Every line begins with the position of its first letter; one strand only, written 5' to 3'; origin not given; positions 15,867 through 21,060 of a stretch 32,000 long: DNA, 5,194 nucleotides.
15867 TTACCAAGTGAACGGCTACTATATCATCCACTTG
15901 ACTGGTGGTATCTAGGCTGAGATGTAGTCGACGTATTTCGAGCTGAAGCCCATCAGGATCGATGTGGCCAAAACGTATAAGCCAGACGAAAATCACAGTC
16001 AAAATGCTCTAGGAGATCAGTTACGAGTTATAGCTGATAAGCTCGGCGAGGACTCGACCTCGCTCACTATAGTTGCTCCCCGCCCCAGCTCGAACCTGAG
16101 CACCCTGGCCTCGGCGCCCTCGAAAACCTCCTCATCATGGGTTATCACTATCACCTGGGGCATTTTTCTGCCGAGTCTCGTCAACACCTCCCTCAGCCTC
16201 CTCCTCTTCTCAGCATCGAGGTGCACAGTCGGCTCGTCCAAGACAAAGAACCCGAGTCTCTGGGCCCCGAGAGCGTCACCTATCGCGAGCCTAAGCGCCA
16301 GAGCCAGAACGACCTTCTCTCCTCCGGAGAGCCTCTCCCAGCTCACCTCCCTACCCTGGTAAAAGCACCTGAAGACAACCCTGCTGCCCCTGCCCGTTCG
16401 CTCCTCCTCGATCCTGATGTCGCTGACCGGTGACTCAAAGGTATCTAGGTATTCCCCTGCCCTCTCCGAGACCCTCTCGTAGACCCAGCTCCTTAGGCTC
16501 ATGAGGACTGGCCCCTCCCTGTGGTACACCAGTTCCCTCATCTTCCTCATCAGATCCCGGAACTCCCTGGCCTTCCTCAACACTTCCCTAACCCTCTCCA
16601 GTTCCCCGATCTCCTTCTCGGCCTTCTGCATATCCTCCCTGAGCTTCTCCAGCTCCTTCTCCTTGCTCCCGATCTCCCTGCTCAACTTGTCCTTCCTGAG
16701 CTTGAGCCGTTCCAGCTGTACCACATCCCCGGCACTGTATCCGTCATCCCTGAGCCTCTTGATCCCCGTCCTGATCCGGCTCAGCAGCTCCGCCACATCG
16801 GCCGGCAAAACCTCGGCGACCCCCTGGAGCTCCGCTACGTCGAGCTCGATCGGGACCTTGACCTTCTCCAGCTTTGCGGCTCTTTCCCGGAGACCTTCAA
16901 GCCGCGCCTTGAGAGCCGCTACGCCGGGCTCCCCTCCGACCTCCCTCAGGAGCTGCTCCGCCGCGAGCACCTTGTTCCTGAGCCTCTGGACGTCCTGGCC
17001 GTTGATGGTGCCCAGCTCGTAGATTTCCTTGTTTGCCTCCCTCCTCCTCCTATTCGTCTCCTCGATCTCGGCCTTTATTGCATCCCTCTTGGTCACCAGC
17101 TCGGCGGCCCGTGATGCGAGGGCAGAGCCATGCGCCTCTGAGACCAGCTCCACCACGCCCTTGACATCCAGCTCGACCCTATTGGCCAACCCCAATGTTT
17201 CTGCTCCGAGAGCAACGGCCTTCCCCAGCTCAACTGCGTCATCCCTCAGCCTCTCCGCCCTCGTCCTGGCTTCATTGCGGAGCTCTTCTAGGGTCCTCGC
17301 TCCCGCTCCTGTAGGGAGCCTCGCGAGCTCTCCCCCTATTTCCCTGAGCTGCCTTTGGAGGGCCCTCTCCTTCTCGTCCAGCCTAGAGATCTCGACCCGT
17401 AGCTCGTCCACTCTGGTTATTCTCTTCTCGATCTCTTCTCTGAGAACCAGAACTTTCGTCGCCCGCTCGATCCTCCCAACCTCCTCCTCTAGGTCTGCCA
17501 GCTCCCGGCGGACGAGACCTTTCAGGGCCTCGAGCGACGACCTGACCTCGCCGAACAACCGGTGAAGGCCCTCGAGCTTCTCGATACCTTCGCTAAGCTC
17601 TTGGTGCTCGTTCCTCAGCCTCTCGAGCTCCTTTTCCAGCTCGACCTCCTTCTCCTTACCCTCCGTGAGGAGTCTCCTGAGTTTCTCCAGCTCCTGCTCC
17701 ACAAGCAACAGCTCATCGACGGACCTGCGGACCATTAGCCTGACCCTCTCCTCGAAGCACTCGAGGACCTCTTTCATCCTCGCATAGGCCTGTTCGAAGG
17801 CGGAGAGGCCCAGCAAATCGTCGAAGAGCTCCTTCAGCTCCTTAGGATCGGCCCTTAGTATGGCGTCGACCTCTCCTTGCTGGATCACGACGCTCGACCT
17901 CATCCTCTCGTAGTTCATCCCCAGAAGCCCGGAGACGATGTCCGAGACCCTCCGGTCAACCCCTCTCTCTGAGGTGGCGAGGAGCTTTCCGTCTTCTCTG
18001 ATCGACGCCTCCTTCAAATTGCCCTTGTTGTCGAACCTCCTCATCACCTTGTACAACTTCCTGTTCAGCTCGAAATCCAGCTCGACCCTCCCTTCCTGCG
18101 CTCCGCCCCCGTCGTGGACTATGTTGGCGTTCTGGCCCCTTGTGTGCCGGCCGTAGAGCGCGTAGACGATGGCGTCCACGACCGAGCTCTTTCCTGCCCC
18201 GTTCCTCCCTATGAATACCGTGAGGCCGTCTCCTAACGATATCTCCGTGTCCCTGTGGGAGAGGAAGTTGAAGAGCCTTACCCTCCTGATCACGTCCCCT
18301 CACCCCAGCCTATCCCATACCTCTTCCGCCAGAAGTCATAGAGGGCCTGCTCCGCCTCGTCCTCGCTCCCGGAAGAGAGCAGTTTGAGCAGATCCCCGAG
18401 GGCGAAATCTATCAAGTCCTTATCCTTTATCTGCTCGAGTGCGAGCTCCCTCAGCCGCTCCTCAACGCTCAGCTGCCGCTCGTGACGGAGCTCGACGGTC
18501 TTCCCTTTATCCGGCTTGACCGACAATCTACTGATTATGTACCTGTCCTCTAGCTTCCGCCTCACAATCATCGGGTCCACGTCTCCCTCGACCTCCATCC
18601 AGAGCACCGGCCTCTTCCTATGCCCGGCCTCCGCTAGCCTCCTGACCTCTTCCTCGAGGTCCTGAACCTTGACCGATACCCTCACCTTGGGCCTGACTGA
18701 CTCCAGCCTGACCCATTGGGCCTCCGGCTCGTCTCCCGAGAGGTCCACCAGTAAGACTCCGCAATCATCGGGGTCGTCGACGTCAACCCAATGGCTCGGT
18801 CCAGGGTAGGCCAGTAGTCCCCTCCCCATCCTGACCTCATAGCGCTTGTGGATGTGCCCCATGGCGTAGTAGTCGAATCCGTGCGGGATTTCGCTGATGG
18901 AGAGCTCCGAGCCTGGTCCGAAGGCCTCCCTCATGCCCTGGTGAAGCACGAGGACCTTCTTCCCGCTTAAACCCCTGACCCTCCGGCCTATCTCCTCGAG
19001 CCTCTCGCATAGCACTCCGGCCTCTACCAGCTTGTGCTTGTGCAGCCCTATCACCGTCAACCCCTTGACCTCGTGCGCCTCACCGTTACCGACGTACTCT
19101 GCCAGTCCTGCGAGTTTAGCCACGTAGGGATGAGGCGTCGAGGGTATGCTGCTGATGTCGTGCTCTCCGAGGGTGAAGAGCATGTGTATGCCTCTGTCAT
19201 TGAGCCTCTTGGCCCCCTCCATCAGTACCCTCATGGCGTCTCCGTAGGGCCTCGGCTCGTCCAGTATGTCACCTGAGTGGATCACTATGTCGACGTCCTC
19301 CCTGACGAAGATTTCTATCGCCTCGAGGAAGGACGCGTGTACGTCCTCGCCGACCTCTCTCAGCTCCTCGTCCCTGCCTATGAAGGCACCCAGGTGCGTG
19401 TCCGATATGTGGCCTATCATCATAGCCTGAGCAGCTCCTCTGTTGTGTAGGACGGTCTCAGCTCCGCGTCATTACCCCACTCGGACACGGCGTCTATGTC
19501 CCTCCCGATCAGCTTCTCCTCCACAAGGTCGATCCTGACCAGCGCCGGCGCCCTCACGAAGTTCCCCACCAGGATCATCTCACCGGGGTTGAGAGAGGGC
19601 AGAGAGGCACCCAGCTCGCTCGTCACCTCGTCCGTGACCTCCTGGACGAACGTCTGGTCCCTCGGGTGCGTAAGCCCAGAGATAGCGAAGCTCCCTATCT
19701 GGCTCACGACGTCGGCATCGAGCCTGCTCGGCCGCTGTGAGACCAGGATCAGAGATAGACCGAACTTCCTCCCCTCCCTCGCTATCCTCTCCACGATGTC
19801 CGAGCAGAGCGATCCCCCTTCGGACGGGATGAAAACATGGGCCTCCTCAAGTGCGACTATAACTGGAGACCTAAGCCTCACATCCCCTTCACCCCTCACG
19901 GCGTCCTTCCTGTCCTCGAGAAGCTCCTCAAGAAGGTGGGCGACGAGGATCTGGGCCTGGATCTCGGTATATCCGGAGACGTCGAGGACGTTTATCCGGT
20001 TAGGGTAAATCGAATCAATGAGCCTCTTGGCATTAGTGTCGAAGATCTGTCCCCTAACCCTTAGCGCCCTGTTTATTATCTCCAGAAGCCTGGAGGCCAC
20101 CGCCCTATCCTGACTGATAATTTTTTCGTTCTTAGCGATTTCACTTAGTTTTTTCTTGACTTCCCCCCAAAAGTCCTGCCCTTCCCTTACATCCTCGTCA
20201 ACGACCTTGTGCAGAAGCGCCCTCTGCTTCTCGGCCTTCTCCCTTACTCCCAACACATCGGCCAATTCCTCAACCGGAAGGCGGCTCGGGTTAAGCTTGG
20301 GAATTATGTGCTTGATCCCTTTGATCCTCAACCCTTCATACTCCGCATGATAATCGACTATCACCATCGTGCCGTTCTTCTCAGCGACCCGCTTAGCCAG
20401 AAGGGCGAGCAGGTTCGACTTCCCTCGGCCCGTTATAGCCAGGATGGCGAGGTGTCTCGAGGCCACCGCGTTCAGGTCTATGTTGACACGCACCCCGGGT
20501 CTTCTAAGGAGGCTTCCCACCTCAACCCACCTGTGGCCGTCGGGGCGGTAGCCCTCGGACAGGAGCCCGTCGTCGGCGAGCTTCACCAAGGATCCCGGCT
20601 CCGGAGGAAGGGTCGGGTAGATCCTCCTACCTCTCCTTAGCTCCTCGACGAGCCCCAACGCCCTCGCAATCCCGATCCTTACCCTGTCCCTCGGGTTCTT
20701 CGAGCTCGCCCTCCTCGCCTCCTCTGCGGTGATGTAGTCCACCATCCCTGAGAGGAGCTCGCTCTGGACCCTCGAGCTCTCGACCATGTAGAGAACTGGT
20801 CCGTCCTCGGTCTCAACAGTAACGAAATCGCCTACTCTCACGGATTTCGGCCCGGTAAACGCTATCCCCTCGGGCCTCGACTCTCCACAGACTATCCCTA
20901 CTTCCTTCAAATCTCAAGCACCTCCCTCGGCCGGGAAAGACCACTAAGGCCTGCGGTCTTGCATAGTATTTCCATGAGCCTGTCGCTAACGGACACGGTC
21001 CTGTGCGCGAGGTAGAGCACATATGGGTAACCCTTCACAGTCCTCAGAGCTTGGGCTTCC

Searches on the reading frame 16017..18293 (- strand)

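Call 30: search_protein_families(library=ncbifam, proteins=[window:16017-18293:-], max_evalue=0.001)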
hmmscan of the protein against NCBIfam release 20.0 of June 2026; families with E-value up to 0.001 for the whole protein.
window:16017-18293:- (758 aa): 72 families (the best 25 are shown)
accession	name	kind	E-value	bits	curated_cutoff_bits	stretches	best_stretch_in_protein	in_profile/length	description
NF003034.1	PRK03918.1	equivalog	1.2e-65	222.1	700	2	2-429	3-433/878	DNA double-strand break repair ATPase Rad50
NF041034.1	Rad50_Sulf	equivalog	6.4e-65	219.5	1000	2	289-726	438-850/872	DNA double-strand break repair ATPase Rad50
NF002244.0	PRK01156.1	equivalog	1.5e-58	198.7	847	2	2-276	3-269/895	DNA double-strand break repair ATPase Rad50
NF041035.1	Rad50_Halo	equivalog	3.7e-38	131.5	1000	2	2-357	3-355/883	DNA double-strand break repair ATPase Rad50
NF002572.0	PRK02224.1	equivalog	3.9e-38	131.3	1087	2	2-578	3-590/888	DNA double-strand break repair ATPase Rad50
TIGR00618.1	sbcc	subfamily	1.5e-32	112.5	478.5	1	4-317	5-329/1043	exonuclease subunit SbcC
TIGR02169.1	SMC_prok_A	equivalog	4e-25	87.8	729.4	2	2-482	2-475/1165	chromosome segregation protein SMC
NF045487.1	ASRP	equivalog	5.9e-24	84.6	300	3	462-718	347-589/593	archaea-specific SMC-related protein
TIGR02168.1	SMC_prok_B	equivalog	7.2e-22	77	567.35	1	187-431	750-990/1181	chromosome segregation protein SMC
NF053563.1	Rkd4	equivalog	1.7e-19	69.5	860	2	2-240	3-235/747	arcadin-4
TIGR00611.2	recf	equivalog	2.1e-14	53.4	172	1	2-89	1-89/339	DNA replication/repair protein RecF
NF041760.1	PtuA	equivalog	3.5e-13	49.3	500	1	2-239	52-294/524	retron Ec78 anti-phage system effector ATPase PtuA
NF007600.2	PRK10246.1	equivalog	2e-11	42.6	750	1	22-318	30-322/1047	exonuclease subunit SbcC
NF040873.1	AztA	equivalog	6.6e-11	42.1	220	1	677-731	135-189/191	zinc ABC transporter ATP-binding protein AztA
NF045780.1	TrlF_fam_ATP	equivalog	1.2e-10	40.8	350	1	14-339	301-624/944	TrlF family AAA-like ATPase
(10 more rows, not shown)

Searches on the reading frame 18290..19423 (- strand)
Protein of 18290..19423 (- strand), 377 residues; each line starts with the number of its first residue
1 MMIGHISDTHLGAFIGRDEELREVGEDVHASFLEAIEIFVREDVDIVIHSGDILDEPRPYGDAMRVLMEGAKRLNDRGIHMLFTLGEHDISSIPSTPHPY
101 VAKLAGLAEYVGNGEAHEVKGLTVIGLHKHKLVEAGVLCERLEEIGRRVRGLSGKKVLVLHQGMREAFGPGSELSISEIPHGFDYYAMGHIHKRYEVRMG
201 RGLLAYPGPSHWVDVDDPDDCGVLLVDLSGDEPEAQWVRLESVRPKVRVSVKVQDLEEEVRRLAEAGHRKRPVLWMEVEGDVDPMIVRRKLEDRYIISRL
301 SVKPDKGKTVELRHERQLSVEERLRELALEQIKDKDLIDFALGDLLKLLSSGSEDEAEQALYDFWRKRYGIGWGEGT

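Call 30: search_protein_families(library=ncbifam, proteins=[window:18290-19423:-], max_evalue=0.001)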
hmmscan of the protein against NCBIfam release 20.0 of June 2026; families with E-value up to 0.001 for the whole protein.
window:18290-19423:- (377 aa): 8 families
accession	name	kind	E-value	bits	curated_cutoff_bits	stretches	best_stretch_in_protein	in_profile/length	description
NF041031.1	Mre11_Sulfo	equivalog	3e-46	158.4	500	1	3-362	2-369/374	DNA double-strand break repair protein Mre11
NF041029.1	Mre11_Pyroc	equivalog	3.1e-19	69.1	600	2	153-215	166-238/438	DNA double-strand break repair protein Mre11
TIGR00619.1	sbcd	subfamily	2e-09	37.7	77.65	1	1-93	1-90/252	exonuclease subunit SbcD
NF041030.1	Mre11_Halo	equivalog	2.7e-09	36.6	550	1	5-330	6-329/361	DNA double-strand break repair protein Mre11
NF008206.2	PRK10966.1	equivalog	4e-09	36.1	450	1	1-104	1-100/380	exonuclease subunit SbcD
NF041754.1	sbcd_Bac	equivalog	4.2e-07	29.5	750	1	1-90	1-87/390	exonuclease subunit SbcD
TIGR00583.1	mre11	equivalog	7.5e-06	25.1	434.6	0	14-67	13-66/405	DNA repair protein (mre11)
NF041753.2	sbcd_Staph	equivalog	0.00059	18.8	480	1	1-89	1-86/375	exonuclease subunit SbcD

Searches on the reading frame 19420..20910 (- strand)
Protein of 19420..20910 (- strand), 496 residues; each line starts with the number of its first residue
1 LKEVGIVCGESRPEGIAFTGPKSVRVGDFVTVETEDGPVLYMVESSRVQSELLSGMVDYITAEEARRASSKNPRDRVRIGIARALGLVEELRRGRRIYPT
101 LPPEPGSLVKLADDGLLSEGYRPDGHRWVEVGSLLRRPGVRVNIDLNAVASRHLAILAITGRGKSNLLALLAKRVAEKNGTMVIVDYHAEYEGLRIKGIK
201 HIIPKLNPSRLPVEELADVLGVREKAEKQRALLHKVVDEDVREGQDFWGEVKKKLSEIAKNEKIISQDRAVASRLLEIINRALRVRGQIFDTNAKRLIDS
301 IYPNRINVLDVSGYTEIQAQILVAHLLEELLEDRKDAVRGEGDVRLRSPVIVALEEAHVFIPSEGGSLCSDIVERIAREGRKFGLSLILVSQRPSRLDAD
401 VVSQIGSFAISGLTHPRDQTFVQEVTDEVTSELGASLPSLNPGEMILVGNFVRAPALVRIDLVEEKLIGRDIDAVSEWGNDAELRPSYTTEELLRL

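Call 30: search_protein_families(library=ncbifam, proteins=[window:19420-20910:-], max_evalue=0.001)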
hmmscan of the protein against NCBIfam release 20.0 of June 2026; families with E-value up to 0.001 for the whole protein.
window:19420-20910:- (496 aa): 10 families
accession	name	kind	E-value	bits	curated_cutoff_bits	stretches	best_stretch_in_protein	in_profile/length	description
NF040937.1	HerA_Thermprot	equivalog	2.1e-84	283.7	800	1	4-481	3-482/487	DNA double-strand break repair helicase HerA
NF040819.1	helicase_HerA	equivalog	1e-67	229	970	2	3-336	4-366/561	DNA double-strand break repair helicase HerA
NF042944.1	HerA_antiphage_2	equivalog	2.8e-35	122.1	850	2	344-481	423-563/576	anti-phage-associated helicase HerA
NF042943.1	HerA_antiphage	equivalog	7.6e-25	87.5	800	2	347-462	432-551/566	anti-phage-associated helicase HerA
NF053655.1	CedD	equivalog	7e-23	81.1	600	1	129-460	199-525/527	DNA-translocating ATPase CedD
NF041017.1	DNA_import_CedB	equivalog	8.9e-07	27.9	700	1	145-397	269-519/590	DNA import protein CedB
NF041214.1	plasmid_TraB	equivalog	1.1e-05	24.2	800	1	351-422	349-418/639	plasmid transfer protein TraB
NF008364.0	PRK11160.1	equivalog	9.5e-05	21.2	630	1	143-187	358-402/575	heme ABC transporter ATP-binding protein/permease CydC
NF033849.1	ser_rich_anae_1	subfamily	0.00013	19.5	650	1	278-422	947-1099/1163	serine-rich protein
TIGR02868.1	CydC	equivalog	0.00055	18.7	329.05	1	140-189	350-399/530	thiol reductant ABC exporter subunit CydC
